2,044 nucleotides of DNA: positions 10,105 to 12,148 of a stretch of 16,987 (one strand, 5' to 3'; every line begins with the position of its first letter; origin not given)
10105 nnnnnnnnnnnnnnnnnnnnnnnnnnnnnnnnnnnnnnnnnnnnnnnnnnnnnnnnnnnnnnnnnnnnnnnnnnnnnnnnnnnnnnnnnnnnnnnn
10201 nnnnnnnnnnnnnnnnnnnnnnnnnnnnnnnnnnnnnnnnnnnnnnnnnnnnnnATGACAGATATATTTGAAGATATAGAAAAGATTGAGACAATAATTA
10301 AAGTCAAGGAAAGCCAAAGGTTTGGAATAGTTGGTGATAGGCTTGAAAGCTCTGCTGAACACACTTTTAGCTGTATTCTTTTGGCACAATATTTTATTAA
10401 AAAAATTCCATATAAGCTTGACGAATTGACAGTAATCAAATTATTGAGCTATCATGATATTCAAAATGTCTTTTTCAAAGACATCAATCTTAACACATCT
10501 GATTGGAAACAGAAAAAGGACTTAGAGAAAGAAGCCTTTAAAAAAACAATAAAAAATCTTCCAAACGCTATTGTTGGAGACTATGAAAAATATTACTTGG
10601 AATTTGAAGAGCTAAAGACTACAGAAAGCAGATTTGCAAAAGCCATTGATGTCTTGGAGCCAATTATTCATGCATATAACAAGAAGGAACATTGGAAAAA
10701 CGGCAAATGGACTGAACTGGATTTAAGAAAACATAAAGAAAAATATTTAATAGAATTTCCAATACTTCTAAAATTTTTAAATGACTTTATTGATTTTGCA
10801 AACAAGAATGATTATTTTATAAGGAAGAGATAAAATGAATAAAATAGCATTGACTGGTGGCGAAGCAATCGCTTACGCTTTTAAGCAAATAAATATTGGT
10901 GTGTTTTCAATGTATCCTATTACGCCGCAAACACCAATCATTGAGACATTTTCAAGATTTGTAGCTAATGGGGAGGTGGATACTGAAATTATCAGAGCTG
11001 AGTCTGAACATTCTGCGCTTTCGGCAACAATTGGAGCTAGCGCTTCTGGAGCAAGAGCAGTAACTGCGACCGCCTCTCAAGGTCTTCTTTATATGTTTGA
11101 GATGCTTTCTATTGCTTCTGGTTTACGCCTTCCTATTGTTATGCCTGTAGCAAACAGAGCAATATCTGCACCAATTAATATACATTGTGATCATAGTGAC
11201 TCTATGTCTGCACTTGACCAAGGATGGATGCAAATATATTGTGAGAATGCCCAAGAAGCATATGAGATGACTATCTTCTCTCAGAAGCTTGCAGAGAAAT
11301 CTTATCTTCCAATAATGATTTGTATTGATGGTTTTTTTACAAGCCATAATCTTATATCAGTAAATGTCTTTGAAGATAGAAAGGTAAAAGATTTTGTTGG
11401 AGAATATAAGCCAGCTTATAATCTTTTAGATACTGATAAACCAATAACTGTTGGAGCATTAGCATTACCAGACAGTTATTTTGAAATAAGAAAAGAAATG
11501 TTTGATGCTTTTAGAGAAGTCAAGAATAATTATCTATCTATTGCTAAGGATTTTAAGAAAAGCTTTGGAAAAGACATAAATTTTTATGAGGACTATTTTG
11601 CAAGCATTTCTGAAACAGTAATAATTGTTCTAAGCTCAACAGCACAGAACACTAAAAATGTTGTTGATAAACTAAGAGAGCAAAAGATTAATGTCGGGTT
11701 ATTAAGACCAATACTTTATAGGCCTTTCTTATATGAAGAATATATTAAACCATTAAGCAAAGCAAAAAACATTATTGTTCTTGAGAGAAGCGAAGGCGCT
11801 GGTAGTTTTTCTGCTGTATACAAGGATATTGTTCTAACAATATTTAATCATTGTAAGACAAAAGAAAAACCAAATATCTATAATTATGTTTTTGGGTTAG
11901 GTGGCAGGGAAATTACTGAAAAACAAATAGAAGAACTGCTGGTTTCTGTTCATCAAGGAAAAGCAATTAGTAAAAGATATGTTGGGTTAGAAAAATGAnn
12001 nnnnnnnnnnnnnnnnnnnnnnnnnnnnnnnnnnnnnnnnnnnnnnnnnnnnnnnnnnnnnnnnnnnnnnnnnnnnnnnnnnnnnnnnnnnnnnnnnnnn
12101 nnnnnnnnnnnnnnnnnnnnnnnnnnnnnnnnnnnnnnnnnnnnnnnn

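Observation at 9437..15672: POR operon interleaved with four foreign genes in one translationally coupled unit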

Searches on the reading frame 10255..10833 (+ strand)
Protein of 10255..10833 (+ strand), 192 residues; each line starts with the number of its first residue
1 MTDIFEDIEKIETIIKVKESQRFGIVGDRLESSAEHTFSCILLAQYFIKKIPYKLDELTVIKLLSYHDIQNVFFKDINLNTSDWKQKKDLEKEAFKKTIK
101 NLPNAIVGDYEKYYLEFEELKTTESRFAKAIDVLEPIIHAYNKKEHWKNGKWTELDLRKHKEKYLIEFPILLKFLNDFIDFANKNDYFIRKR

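Call 5: search_protein_families(library=pfam, proteins=[window:10255-10833:+], max_evalue=0.01)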
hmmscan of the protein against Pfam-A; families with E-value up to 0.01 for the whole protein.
window:10255-10833:+ (192 aa): 3 families
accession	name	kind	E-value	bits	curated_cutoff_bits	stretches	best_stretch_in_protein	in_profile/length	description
PF13023.12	HD_3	-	6.8e-20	72.1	22.5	1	17-156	4-148/165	HD domain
PF12917.13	YfbR-like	-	1e-07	32.3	25.9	1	29-153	22-153/182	5'-deoxynucleotidase YfbR-like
PF01966.28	HD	-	0.0099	16.6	22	0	34-135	2-114/116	HD domain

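Call 6: search_protein_families(library=ncbifam, proteins=[window:10255-10833:+], max_evalue=0.01)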
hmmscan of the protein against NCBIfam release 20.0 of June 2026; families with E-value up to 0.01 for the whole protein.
window:10255-10833:+ (192 aa): 1 family
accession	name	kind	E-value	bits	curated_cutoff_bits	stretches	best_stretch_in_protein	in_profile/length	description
NF003009.0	PRK03826.1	equivalog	0.001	18.8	122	1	49-154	50-158/197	5'-deoxynucleotidase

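Call 32: search_protein_families(library=phrogs, proteins=[window:10255-10833:+], max_evalue=1)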
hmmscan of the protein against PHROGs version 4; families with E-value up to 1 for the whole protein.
window:10255-10833:+ (192 aa): 1 family
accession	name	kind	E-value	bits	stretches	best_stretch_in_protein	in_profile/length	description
phrog_7076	-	DNA, RNA and nucleotide metabolism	0.00092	20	1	11-160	6-158/188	dATP triphosphohydrolase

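Call 53: search_solved_structures(query=window:10255-10833:+, max_evalue=0.01, show_alignments=1)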
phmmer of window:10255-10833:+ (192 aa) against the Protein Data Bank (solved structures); distinct sequences matched with E-value up to 0.01: 7.
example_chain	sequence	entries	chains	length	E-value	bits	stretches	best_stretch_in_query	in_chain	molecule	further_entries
3kh1_A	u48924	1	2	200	1.3e-08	38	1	7-148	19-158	Predicted metal-dependent phosphohydrolase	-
2cqz_A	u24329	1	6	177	2.8e-05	27.2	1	8-144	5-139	177aa long hypothetical protein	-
1xx7_A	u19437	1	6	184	5.2e-05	26.3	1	30-144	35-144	oxetanocin-like protein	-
4dmb_A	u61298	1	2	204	0.00032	23.7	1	28-146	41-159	HD domain-containing protein 2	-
4l7e_A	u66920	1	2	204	0.004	20.1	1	28-146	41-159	HD domain-containing protein 2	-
4l1j_A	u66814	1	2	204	0.0041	20.1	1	28-146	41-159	HD domain-containing protein 2 | HD domain-containing protein 2 (Phosphorylate)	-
4l7w_A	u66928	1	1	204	0.0069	19.4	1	29-146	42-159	HD domain-containing protein 2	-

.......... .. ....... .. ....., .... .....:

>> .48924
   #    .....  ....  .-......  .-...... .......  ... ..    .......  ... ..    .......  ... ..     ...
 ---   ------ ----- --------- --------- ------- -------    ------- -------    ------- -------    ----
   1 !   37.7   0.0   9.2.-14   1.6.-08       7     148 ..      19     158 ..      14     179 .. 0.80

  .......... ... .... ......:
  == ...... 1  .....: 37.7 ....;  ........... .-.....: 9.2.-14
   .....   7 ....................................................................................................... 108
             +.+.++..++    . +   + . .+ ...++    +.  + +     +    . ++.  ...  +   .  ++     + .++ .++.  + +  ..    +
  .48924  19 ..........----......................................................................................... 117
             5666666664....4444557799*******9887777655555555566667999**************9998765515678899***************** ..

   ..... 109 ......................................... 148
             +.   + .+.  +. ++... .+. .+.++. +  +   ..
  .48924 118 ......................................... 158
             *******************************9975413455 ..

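Call 86: search_protein_families(library=padloc, proteins=[window:10255-10833:+], max_evalue=0.01)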
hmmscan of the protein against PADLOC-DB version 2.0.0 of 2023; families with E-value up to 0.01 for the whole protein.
window:10255-10833:+ (192 aa): 0 families

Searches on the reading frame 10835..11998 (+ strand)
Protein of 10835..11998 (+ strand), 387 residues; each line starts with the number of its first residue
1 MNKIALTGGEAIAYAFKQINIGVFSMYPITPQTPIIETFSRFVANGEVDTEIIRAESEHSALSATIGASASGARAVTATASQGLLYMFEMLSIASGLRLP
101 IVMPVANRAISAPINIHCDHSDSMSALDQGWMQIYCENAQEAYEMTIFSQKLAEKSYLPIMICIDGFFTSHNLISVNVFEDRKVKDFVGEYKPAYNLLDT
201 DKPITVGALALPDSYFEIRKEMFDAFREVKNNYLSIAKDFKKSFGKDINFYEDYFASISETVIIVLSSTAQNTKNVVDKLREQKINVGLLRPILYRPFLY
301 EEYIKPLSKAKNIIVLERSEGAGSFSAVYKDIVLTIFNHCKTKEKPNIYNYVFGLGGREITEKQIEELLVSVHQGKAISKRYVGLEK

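Call 5: search_protein_families(library=pfam, proteins=[window:10835-11998:+], max_evalue=0.01)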
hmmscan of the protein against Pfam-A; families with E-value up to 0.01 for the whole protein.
window:10835-11998:+ (387 aa): 3 families
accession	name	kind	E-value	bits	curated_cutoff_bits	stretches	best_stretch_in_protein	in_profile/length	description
PF01855.24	POR_N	-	2.1e-71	240.8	27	1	15-232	2-225/231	Pyruvate flavodoxin/ferredoxin oxidoreductase, thiamine diP-bdg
PF17147.9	PFOR_II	-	5.9e-21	75.2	27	1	260-365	2-102/102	Pyruvate:ferredoxin oxidoreductase core domain II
PF02776.23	TPP_enzyme_N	-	0.0099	16.1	26.8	0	7-108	2-100/119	Thiamine pyrophosphate enzyme, N-terminal TPP binding domain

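Call 6: search_protein_families(library=ncbifam, proteins=[window:10835-11998:+], max_evalue=0.01)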
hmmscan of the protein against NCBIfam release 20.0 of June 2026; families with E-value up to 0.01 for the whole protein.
window:10835-11998:+ (387 aa): 14 families
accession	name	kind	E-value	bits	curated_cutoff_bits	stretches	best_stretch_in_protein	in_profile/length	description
NF040682.1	PorA_Arch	equivalog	1.2e-125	419.5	550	1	4-386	4-386/387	pyruvate synthase subunit PorA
NF006233.0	PRK08367.1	equivalog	1.8e-105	353.1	625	1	5-370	6-370/394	pyruvate ferredoxin oxidoreductase subunit alpha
NF007201.0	PRK09622.1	equivalog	2.6e-96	323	590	1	8-374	15-380/405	2-oxoacid:ferredoxin oxidoreductase subunit alpha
NF006232.0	PRK08366.1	equivalog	1.2e-85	287.5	646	1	5-368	9-370/394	2-ketoisovalerate ferredoxin oxidoreductase subunit alpha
NF045791.1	OxalOxredalpha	equivalog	3.3e-64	217.4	500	1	5-369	6-372/395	oxalate oxidoreductase subunit alpha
NF045764.1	PhenlGlyoxDHPadG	equivalog_domain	1.7e-63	214.5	700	1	4-369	3-376/398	NADH-dependent phenylglyoxylate dehydrogenase subunit alpha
TIGR02176.1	pyruv_ox_red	equivalog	2.4e-54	184.7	911.35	1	7-376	5-382/1167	pyruvate:ferredoxin (flavodoxin) oxidoreductase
NF005507.0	PRK07119.1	subfamily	2e-31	109.1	399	1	2-322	3-310/352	3-methyl-2-oxobutanoate dehydrogenase subunit VorB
NF006412.0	PRK08659.1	equivalog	1.1e-28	100.6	411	2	5-182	7-187/378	2-oxoacid:acceptor oxidoreductase subunit alpha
TIGR03710.1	OAFO_sf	subfamily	1.9e-25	89.5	482.75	2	2-172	192-366/561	2-oxoacid:acceptor oxidoreductase subunit alpha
NF007206.0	PRK09627.1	equivalog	4.6e-22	78.5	579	2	3-168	3-172/375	2-oxoglutarate synthase subunit alpha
NF041170.1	Oxoac_fdxalpha_Archa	equivalog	1.4e-14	53.4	800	1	3-184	235-430/636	2-oxoacid:ferredoxin oxidoreductase subunit alpha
TIGR03336.1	IOR_alpha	equivalog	2.2e-07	29.6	650.9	1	5-86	4-83/595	indolepyruvate ferredoxin oxidoreductase subunit alpha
NF003933.0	PRK05444.2-2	equivalog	0.0074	14.8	395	0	254-328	478-552/606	1-deoxy-D-xylulose-5-phosphate synthase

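Call 39: find_related_loci(query=window:10835-11998:+, collection=metagenome_contigs, flank=6000)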
Query window:10835-11998:+ (387 aa) in metagenome_contigs; peptide patterns used: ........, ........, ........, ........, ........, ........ (x = any residue, [..] = any of these).
110 stretches matched a pattern; 20 encode a relative of the query (tblastn E <= 1e-3); 20 distinct loci.
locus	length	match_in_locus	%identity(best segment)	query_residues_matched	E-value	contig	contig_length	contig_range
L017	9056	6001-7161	87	1-387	0e+0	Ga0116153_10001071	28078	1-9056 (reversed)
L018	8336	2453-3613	87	1-387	0e+0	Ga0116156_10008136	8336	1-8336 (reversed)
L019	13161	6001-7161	87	1-387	0e+0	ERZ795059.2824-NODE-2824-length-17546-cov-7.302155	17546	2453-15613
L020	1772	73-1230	85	1-387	0e+0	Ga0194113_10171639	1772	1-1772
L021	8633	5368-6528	86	1-387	0e+0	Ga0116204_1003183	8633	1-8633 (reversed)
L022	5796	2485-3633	73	2-387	0e+0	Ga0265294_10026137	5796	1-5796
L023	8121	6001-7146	69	3-387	0e+0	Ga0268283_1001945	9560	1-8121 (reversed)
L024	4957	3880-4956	74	3-364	0e+0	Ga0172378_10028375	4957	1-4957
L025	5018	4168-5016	88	1-283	0e+0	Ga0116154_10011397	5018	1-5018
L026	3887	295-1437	62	5-387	3e-167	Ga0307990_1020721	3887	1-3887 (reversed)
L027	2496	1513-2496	66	5-332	2e-159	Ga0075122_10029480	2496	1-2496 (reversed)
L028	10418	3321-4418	45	1-369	3e-105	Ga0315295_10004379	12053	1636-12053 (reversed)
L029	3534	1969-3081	39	3-377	1e-88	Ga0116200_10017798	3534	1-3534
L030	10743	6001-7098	46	1-369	1e-105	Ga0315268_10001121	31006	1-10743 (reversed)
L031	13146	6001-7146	36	1-387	1e-79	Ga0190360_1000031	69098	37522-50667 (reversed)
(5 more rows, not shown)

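Call 41: list_cluster_members(proteins=[window:10835-11998:+, window:11995-12801:+, window:12798-13535:+, window:10255-10833:+, window:300-1328:-, window:14464-15672:+])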
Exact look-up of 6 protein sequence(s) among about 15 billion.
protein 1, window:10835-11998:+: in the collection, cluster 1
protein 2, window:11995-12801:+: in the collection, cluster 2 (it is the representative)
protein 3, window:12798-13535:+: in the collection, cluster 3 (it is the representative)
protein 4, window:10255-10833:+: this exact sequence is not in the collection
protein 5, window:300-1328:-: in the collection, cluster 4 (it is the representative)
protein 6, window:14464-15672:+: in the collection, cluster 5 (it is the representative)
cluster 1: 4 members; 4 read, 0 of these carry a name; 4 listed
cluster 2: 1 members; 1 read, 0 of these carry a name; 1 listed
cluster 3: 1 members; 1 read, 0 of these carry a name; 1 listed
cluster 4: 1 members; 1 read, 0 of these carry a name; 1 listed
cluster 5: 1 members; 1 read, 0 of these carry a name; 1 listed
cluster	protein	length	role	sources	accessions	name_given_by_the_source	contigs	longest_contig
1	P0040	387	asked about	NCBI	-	-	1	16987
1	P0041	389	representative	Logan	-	-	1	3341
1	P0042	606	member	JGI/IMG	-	-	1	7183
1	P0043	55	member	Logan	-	-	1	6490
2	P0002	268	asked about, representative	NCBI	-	-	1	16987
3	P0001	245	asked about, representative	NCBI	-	-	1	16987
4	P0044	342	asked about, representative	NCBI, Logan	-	-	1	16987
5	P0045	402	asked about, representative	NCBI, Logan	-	-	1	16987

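Call 43: find_encoding_contigs(protein=P0042, flank=8000, max_places=2)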
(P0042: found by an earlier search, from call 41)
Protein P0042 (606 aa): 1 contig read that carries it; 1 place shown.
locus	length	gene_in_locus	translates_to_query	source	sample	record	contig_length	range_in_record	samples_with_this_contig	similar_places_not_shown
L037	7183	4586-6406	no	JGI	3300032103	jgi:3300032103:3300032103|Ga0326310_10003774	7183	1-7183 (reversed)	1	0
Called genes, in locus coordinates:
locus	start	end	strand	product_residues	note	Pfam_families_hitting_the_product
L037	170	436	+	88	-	PF01022:HTH_5 (weak)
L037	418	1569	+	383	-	PF00266:Aminotran_5, PF01212:Beta_elim_lyase (weak), PF01041:DegT_DnrJ_EryC1 (weak)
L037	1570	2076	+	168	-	PF01592:NifU_N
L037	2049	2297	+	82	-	-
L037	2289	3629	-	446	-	PF02629:CoA_binding, PF13380:CoA_binding_2, PF00549:Ligase_CoA (faint), PF13607:Succ_CoA_lig, PF19045:Ligase_CoA_2 (weak)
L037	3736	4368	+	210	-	PF01558:POR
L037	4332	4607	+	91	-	PF12797:Fer4_2 (faint), PF12837:Fer4_6 (weak), PF13237:Fer4_10 (weak), PF14697:Fer4_21, PF12838:Fer4_7, PF13187:Fer4_9 (weak), PF13484:Fer4_16 (faint), PF00037:Fer4 (weak)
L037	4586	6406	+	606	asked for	PF12917:YfbR-like (weak), PF13023:HD_3, PF01855:POR_N, PF17147:PFOR_II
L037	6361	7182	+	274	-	?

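Call 80: search_protein_families(library=pfam, proteins=[L019:9349-10011:-, L019:10102-11286:-, L019:7168-9207:+, L019:1253-2875:+], max_evalue=0.001)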
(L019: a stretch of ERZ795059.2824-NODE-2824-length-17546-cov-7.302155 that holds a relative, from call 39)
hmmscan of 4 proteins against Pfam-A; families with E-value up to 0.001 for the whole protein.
L019:9349-10011:- (220 aa): 1 family
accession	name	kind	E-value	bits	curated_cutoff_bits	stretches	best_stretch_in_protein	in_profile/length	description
PF01936.24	NYN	-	9.3e-22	78.5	24.2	1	141-212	72-144/145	NYN domain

L019:10102-11286:- (394 aa): 1 family
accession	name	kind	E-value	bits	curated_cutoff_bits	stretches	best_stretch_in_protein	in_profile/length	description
PF00871.23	Acetate_kinase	-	2e-138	461.7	22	1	3-385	2-391/392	Acetokinase family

L019:7168-9207:+ (679 aa): 4 families
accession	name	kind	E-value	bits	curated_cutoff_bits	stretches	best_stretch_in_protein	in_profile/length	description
PF14890.11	Intein_splicing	-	2.2e-20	73.5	35.8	1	153-512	6-155/155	Intein splicing domain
PF02775.26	TPP_enzyme_C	-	8.6e-15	55.3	21.9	2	56-148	13-94/151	Thiamine pyrophosphate enzyme, C-terminal TPP binding domain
PF14528.11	LAGLIDADG_3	-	8.8e-10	39.2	22.5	1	372-430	2-59/82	LAGLIDADG-like domain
PF01079.26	Hint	-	0.00013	22.1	29.7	1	139-257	10-133/213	Hint module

L019:1253-2875:+ (540 aa): 4 families
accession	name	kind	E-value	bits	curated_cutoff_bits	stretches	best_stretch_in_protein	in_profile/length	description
PF01592.21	NifU_N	-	2.6e-39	134.7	22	2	411-512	27-125/127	NifU-like N terminal domain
PF14528.11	LAGLIDADG_3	-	2.4e-14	53.8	22.5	2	281-359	6-80/82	LAGLIDADG-like domain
PF14890.11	Intein_splicing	-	7.7e-06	26.2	35.8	0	220-417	86-155/155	Intein splicing domain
PF05204.19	Hom_end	-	0.00012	22.6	21.1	0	282-355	18-92/110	Homing endonuclease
